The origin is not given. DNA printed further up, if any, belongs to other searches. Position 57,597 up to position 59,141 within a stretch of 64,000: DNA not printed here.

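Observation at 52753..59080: Operon pairing a glycine-repeat (G-X-Y / GGN) secreted protein with two tandem MacB-type pumps that have oversized outer domains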

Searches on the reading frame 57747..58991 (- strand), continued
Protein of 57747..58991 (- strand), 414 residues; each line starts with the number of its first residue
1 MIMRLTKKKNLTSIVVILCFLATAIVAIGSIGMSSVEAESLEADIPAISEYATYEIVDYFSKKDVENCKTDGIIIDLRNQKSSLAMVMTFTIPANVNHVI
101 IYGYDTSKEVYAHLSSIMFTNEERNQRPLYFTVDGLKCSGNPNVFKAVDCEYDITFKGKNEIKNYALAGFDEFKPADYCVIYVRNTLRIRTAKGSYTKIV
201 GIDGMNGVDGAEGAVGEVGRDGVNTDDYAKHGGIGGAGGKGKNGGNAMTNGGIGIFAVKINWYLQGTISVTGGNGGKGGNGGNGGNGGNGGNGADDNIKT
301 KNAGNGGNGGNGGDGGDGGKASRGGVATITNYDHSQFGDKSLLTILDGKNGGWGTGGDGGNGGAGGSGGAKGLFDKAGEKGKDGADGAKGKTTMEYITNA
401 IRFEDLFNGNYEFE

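Call 69: fold_search(model_id=the predicted structure, library=viral)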
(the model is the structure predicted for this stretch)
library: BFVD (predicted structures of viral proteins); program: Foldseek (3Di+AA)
matches with E <= 10: 110; with E <= 0.001: 4
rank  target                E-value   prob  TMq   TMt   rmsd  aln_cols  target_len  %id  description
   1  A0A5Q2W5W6            2.5e-05  1.00  0.24  0.32  13.7       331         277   18  (no name in the UniProt tables at hand)
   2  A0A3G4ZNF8            7.8e-05  0.69  0.12  0.06  21.2       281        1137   21  DUF7932 domain-containing protein [Terrestrivirus sp.]
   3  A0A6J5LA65            1.1e-04  0.21  0.09  0.08  47.6       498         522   15  Collagen triple helix repeat [uncultured Caudovirales phage]
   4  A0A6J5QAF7            8.7e-04  0.44  0.16  0.20  46.4       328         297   15  Uncharacterized protein [uncultured Caudovirales phage]
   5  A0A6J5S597            3.0e-03  0.82  0.18  0.20  19.1       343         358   16  Uncharacterized protein [uncultured Caudovirales phage]
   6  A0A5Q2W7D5            4.8e-03  0.10  0.09  0.07  28.8       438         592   17  (no name in the UniProt tables at hand)
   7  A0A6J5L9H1            9.8e-02  0.09  0.12  0.08  24.9       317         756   17  Tail fiber protein [uncultured Caudovirales phage]
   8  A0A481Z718            1.3e-01  0.14  0.15  0.09  23.3       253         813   18  Collagen triple helix repeat protein [Pithovirus LCPAC302]
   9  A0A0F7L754            1.5e-01  0.14  0.14  0.19  29.7       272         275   16  Phage tail protein [uncultured marine virus]
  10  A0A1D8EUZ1            1.6e-01  0.12  0.09  0.05  12.3       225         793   17  Minor tail protein [Mycobacterium phage Nazo]
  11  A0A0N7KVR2            2.5e-01  0.06  0.09  0.11  18.7       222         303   17  (no name in the UniProt tables at hand)
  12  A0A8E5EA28            3.5e-01  0.01  0.08  0.04  29.5       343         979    9  Pectate lyase superfamily protein domain-containing protein [Polaribacter phage Leef_1]
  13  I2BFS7                5.1e-01  0.05  0.10  0.14  64.5       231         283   20  Collagen-like protein [European catfish virus]
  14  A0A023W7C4            5.6e-01  0.04  0.07  0.07  28.4       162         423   18  Minor tail protein [Mycobacterium phage Bernal13]
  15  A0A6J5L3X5            7.7e-01  0.07  0.13  0.20  26.7       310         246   14  Receptor-recognising protein Gp38 [uncultured Caudovirales phage]
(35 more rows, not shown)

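Call 70: search_protein_families(library=padloc, proteins=[window:57750-58985:-], max_evalue=0.001)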
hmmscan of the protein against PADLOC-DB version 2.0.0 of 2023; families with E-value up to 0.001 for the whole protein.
window:57750-58985:- (412 aa): 0 families

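Call 71: search_protein_families(library=pfam, proteins=[P0026, P0119, P0039, P0149, P0155, P0154, P0191, P0195, P0033], max_evalue=1)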
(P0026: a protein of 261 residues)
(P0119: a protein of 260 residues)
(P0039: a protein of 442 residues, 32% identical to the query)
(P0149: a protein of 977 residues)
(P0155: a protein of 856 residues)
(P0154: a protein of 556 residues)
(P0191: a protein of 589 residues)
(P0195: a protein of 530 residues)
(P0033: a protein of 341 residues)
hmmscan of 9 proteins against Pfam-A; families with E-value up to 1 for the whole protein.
P0026 (261 aa): 0 families

P0119 (260 aa): 0 families

P0039 (442 aa): 0 families

P0149 (977 aa): 1 family
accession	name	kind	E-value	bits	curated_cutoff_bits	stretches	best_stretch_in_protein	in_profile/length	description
PF18041.7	MapZ_EC1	-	0.11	13.3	33.1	1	677-755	39-117/129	MapZ extracellular domain 1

P0155 (856 aa): 0 families

P0154 (556 aa): 2 families
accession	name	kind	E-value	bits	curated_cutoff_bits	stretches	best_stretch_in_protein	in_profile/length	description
PF01391.23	Collagen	-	0.023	14.9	27.2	1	80-118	12-49/60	Collagen triple helix repeat (20 copies)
PF01650.23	Peptidase_C13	-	0.046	13.7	22.8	1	370-449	101-170/258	Peptidase C13 family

P0191 (589 aa): 1 family
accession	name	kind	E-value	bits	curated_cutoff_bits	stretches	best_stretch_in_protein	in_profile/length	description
PF01391.23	Collagen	-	0.0013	18.8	27.2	1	115-153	9-47/60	Collagen triple helix repeat (20 copies)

P0195 (530 aa): 5 families
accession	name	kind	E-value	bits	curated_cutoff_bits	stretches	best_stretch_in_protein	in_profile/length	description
PF01391.23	Collagen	-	0.00028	21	27.2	1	354-391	9-46/60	Collagen triple helix repeat (20 copies)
PF11544.13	Spc42p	-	0.0082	16.4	25.6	1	165-191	7-33/75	Spindle pole body component Spc42p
PF10162.14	G8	-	0.064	13.6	22.9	1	295-342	10-55/124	G8 domain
PF08735.15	DUF1786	-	0.24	11.1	25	1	234-277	29-72/252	Putative pyruvate format-lyase activating enzyme (DUF1786)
PF05103.18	DivIVA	-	0.72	10.3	28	1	235-288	30-83/131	DivIVA protein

P0033 (341 aa): 0 families

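Call 92: search_protein_families(library=pfam, proteins=[L032:1000-3399:+], max_evalue=10)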
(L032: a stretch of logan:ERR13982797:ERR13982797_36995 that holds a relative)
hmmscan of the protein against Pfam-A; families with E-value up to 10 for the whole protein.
L032:1000-3399:+ (800 aa): 11 families
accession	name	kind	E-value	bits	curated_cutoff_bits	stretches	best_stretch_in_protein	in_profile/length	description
PF00005.33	ABC_tran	-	8.5e-33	114.3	25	1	23-167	3-136/137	ABC transporter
PF02687.27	FtsX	-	5e-10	39.9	25.5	1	675-794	3-119/120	FtsX-like permease C-terminal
PF02463.25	SMC_N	-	2.7e-05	24.2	40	1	137-212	134-212/220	RecF/RecN/SMC N terminal domain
PF13401.12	AAA_22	-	0.0097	16.7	27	1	30-80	4-55/130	AAA domain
PF13304.12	AAA_21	-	0.012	16.1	27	1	137-197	235-299/304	AAA domain, putative AbiEii toxin, Type IV TA system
PF03193.22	RsgA_GTPase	-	0.022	15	30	1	29-53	105-128/174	RsgA GTPase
PF20720.3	nSTAND3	-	0.049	13.8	27.2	1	27-51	13-37/155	Novel STAND NTPase 3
PF13476.12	AAA_23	-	0.057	14.5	27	1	23-51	14-39/201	AAA domain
PF03205.20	MobB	-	0.084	13.2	26.6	1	34-49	2-17/133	Molybdopterin guanine dinucleotide synthesis protein B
PF05729.18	NACHT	-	0.16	12.3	26.7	1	34-51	3-20/167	NACHT domain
PF03266.21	NTPase_1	-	1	9.6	23.9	1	149-217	88-153/168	NTPase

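Call 93: search_dna_similar(query=window:57750-58985:-, collection=plasmids, mode=protein, max_evalue=0.001, max_rows=10)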
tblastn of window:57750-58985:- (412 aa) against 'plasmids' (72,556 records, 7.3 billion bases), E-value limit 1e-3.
No match.

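Call 94: search_dna_similar(query=window:57750-58985:-, collection=phages, mode=protein, max_evalue=0.001, max_rows=10)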
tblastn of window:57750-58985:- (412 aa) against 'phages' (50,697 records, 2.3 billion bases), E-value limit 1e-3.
No match.

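Call 96: list_cluster_members(proteins=[window:57750-58985:-, window:52756-55152:-, P0033, P0071, P0042, P0077, P0094])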
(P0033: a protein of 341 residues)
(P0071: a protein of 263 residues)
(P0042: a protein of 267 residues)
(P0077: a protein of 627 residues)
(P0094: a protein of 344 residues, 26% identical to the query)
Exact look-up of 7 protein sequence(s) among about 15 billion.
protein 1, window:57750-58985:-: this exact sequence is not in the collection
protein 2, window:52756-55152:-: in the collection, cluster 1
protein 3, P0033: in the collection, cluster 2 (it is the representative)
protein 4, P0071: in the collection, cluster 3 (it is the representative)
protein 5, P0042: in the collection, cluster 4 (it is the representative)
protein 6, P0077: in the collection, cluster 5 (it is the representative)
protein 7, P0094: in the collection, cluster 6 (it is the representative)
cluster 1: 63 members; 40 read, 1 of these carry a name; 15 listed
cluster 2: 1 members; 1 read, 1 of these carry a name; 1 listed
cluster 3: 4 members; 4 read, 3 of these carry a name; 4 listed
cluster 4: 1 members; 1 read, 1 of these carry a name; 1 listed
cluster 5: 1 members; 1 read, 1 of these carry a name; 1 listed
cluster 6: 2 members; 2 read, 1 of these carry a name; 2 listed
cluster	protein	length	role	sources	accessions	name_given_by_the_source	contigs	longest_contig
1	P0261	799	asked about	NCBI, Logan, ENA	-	-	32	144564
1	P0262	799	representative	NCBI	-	-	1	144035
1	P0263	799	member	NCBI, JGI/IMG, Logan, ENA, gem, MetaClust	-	\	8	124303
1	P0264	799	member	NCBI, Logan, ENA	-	-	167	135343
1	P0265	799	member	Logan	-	-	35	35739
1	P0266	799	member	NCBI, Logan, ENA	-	-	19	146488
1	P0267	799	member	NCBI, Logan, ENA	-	-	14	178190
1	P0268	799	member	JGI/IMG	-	-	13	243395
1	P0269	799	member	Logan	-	-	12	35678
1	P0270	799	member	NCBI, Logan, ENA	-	-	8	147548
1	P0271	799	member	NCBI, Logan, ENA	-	-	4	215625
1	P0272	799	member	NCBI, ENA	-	-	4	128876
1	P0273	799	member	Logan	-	-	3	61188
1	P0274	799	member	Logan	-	-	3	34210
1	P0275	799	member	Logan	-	-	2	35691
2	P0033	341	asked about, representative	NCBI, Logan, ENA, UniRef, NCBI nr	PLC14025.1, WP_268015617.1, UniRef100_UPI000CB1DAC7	hypothetical protein BV582_20855 [Bacillus paralicheniformis] | hypothetical protein n=1 Tax=Bacillus paralicheniformis TaxID=1648923 RepID=UPI000CB1DAC7 | hypothetical protein [Bacillus paralicheniformis]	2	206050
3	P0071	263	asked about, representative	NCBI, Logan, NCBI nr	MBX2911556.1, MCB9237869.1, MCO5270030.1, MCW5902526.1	MAG: hypothetical protein M9954_00045 [Cyclobacteriaceae bacterium] | hypothetical protein [Cyclobacteriaceae bacterium]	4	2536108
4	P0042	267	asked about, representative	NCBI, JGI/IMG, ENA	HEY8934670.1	MAG TPA: hypothetical protein VIM65_05595 [Cyclobacteriaceae bacterium]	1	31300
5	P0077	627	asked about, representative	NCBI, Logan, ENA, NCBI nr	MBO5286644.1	MAG: hypothetical protein J6B34_00820 [Clostridia bacterium] | hypothetical protein [Clostridia bacterium]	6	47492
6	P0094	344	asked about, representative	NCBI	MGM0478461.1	MAG: collagen-like triple helix repeat-containing protein [Bacteroidota bacterium]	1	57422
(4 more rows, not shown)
